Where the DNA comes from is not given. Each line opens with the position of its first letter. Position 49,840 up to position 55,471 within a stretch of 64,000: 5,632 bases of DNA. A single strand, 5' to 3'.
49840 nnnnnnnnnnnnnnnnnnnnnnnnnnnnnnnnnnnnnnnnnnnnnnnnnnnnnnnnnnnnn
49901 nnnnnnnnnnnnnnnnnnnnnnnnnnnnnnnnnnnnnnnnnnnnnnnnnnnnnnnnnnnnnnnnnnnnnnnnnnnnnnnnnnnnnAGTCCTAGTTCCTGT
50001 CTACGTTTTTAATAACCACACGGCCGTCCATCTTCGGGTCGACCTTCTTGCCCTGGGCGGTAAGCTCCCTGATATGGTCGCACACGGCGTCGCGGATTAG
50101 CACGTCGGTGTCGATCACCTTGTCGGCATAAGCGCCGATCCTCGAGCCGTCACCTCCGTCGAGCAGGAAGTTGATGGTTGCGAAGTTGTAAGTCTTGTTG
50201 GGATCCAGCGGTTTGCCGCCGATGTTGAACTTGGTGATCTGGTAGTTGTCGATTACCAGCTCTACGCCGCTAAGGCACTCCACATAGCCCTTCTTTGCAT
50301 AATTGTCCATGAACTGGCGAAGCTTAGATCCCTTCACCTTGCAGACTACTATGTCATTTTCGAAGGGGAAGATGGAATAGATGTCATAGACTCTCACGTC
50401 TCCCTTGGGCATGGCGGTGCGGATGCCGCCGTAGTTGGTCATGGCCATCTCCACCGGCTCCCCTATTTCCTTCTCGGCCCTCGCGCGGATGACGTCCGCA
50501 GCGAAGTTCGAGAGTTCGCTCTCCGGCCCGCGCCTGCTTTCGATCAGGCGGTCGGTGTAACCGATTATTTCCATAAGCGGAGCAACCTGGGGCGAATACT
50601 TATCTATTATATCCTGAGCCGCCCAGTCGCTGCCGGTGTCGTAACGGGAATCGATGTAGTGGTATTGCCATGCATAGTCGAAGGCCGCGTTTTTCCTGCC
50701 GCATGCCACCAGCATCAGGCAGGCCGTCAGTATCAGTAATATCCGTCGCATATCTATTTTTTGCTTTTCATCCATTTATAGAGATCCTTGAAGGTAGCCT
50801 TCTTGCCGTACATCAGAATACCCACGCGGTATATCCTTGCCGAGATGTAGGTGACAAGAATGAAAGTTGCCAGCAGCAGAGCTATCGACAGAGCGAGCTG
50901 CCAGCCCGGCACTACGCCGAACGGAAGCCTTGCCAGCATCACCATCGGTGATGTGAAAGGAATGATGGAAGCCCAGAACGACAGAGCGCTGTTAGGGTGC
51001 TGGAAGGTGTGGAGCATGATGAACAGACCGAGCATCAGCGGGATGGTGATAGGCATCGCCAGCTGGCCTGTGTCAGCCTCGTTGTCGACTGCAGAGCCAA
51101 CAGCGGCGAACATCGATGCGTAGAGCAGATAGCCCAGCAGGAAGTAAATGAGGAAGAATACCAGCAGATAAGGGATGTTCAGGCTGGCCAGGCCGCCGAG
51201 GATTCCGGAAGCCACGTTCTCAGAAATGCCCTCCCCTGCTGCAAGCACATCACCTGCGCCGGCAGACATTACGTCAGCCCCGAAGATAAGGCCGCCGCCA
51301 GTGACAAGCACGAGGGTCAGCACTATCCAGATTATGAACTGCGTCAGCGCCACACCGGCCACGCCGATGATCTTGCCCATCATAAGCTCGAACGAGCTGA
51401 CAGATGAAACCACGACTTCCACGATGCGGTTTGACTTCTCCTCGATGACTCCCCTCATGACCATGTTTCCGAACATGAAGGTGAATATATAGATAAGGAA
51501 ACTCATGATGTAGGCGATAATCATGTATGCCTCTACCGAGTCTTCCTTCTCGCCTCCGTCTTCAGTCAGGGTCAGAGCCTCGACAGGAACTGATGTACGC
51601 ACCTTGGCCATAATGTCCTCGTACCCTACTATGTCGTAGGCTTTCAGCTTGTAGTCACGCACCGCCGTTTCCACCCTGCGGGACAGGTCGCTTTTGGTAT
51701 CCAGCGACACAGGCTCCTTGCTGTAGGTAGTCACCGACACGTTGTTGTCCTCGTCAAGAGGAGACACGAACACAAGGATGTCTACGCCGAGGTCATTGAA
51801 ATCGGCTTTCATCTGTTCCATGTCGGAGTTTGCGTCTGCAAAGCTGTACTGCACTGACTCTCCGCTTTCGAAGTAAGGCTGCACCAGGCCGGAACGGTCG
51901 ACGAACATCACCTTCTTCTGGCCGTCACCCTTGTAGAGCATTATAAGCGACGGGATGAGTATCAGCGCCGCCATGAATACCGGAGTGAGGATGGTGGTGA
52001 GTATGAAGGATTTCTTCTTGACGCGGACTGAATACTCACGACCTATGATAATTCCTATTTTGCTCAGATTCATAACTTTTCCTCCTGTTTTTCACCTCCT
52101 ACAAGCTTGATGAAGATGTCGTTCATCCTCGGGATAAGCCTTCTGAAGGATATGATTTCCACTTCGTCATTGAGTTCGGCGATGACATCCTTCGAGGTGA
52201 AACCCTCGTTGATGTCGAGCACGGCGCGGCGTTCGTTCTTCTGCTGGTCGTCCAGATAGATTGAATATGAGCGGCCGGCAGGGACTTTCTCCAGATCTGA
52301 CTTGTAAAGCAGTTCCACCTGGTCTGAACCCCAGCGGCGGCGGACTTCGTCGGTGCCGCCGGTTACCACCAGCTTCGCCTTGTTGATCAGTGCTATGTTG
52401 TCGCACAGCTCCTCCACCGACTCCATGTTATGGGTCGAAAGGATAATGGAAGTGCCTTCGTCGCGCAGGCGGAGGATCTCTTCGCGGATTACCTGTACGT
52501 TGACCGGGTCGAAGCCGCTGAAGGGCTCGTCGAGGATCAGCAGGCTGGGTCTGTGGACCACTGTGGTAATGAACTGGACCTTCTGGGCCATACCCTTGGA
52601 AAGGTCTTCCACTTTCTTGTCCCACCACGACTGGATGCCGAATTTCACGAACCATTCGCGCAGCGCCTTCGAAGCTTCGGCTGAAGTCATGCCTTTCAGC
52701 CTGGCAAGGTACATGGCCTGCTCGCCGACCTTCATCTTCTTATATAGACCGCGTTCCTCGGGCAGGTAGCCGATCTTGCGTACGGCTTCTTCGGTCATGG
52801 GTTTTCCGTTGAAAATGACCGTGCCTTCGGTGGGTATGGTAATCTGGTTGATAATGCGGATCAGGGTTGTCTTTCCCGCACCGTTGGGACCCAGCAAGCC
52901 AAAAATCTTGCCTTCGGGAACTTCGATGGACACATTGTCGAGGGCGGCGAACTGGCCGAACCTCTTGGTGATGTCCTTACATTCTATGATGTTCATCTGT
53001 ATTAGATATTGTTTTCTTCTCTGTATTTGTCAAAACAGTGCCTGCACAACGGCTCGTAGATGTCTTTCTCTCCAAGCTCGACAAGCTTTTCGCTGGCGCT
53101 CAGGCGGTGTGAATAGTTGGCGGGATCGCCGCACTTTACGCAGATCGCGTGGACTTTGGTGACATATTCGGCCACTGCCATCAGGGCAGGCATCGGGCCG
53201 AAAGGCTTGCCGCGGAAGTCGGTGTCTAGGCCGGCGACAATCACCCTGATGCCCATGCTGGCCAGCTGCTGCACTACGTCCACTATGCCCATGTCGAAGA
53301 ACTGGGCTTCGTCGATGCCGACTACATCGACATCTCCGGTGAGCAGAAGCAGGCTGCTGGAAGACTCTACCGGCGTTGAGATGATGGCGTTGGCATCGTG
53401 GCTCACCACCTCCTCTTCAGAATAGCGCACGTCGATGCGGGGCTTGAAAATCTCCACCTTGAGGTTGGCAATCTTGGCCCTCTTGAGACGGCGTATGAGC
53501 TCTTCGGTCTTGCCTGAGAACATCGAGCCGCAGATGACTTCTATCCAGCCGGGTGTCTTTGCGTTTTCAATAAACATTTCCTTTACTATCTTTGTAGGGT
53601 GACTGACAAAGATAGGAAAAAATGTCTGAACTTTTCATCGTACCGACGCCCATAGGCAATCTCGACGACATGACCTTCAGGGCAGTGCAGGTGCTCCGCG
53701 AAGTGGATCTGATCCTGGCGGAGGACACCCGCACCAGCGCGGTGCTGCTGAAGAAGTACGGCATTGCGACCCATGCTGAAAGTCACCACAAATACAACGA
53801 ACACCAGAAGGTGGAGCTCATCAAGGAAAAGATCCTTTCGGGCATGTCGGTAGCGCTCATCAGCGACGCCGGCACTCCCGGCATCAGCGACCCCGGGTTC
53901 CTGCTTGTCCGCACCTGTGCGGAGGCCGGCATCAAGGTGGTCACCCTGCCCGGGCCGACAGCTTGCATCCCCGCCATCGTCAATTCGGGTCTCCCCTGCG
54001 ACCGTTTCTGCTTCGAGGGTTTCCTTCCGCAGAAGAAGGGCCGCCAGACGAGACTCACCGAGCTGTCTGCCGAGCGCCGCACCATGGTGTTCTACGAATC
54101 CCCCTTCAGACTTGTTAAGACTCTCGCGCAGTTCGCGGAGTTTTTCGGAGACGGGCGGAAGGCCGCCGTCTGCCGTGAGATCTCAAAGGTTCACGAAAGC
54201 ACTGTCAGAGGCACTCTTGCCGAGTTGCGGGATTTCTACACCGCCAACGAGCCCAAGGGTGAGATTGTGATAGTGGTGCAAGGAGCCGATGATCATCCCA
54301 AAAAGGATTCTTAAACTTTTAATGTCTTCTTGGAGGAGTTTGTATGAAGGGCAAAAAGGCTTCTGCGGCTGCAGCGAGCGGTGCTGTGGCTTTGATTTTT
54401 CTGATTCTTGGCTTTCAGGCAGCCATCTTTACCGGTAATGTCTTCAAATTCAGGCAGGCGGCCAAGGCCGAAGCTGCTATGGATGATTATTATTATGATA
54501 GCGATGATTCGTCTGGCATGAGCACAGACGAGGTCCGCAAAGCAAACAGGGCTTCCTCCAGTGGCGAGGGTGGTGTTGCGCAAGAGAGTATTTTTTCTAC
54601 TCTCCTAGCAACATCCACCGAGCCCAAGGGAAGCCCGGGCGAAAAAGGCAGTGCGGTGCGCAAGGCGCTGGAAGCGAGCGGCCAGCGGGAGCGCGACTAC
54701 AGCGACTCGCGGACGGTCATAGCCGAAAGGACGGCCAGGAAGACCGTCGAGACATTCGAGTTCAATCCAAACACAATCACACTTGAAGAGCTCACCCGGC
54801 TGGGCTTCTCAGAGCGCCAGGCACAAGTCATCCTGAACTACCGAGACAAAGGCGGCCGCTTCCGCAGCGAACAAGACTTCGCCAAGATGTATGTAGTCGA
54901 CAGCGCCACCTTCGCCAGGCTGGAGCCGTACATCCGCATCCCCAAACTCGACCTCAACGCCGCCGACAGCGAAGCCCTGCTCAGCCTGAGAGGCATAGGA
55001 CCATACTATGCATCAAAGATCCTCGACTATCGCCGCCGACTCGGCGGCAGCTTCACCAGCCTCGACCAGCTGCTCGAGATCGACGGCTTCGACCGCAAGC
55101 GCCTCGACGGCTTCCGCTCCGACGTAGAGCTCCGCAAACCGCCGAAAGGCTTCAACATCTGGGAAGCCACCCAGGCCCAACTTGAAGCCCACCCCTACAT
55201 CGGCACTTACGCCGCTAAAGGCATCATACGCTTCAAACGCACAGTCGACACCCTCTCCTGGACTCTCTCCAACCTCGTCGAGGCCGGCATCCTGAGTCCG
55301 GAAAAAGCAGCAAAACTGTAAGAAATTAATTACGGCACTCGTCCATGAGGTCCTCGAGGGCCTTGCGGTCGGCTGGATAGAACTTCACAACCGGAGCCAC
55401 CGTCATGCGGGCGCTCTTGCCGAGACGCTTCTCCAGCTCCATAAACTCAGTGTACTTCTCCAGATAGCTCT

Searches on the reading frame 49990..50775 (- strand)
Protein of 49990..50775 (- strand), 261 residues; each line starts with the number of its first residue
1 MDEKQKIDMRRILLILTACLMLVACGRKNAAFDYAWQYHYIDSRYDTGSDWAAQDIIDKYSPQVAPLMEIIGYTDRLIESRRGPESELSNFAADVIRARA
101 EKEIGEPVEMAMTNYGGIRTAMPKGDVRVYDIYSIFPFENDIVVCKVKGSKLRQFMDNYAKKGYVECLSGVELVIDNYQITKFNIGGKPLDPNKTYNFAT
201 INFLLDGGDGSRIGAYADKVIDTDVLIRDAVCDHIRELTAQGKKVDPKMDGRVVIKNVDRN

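Call 92: search_protein_families(library=pfam, proteins=[window:49990-50775:-], max_evalue=0.001)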
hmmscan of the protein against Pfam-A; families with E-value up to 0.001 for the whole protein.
window:49990-50775:- (261 aa): 1 family
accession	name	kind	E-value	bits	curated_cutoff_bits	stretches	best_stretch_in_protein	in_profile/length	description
PF02872.23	5_nucleotid_C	-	1.9e-27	96.8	23.6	1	79-210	15-152/158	5'-nucleotidase, C-terminal domain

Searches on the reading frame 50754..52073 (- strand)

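Call 92: search_protein_families(library=pfam, proteins=[window:50754-52073:-], max_evalue=0.001)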
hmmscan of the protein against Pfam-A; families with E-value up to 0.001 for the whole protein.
window:50754-52073:- (439 aa): 1 family
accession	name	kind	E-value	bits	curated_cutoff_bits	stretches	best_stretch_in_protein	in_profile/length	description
PF12698.13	ABC2_membrane_3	-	2.4e-51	175.3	31.6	1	21-412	1-346/347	ABC-2 family transporter protein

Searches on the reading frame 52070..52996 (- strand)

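Call 92: search_protein_families(library=pfam, proteins=[window:52070-52996:-], max_evalue=0.001)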
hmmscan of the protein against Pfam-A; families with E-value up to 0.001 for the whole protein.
window:52070-52996:- (308 aa): 4 families
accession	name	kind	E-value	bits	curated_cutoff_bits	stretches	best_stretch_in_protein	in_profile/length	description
PF00005.33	ABC_tran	-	2.3e-30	106.4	25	1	19-159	1-136/137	ABC transporter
PF13304.12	AAA_21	-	6.2e-14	53.2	27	1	130-193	236-302/304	AAA domain, putative AbiEii toxin, Type IV TA system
PF13732.12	DrrA1-3_C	-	2.2e-10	41.5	27.4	1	213-299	1-81/81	ATP-binding protein DrrA1-3-like, C-terminal domain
PF13476.12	AAA_23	-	3.3e-05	25.1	27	1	12-51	6-41/201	AAA domain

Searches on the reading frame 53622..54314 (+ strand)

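Call 92: search_protein_families(library=pfam, proteins=[window:53622-54314:+], max_evalue=0.001)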
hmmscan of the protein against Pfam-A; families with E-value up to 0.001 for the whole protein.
window:53622-54314:+ (230 aa): 1 family
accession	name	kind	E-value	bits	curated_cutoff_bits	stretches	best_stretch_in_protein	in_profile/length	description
PF00590.25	TP_methylase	-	7.8e-34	117.9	27.8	1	4-202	2-211/212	Tetrapyrrole (Corrin/Porphyrin) Methylases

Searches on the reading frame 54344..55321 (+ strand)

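Call 92: search_protein_families(library=pfam, proteins=[window:54344-55321:+], max_evalue=0.001)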
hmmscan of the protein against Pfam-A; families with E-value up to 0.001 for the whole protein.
window:54344-55321:+ (325 aa): 3 families
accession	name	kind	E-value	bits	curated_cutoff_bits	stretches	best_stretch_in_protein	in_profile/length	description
PF12836.13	HHH_3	-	3.1e-29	101.3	27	2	201-255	5-58/65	Helix-hairpin-helix motif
PF03934.19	T2SSK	-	0.00024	21.8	24.2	0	142-184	3-46/63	Type II secretion system (T2SS), protein K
PF00633.29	HHH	-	0.00065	19.9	24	0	204-229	5-30/30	Helix-hairpin-helix motif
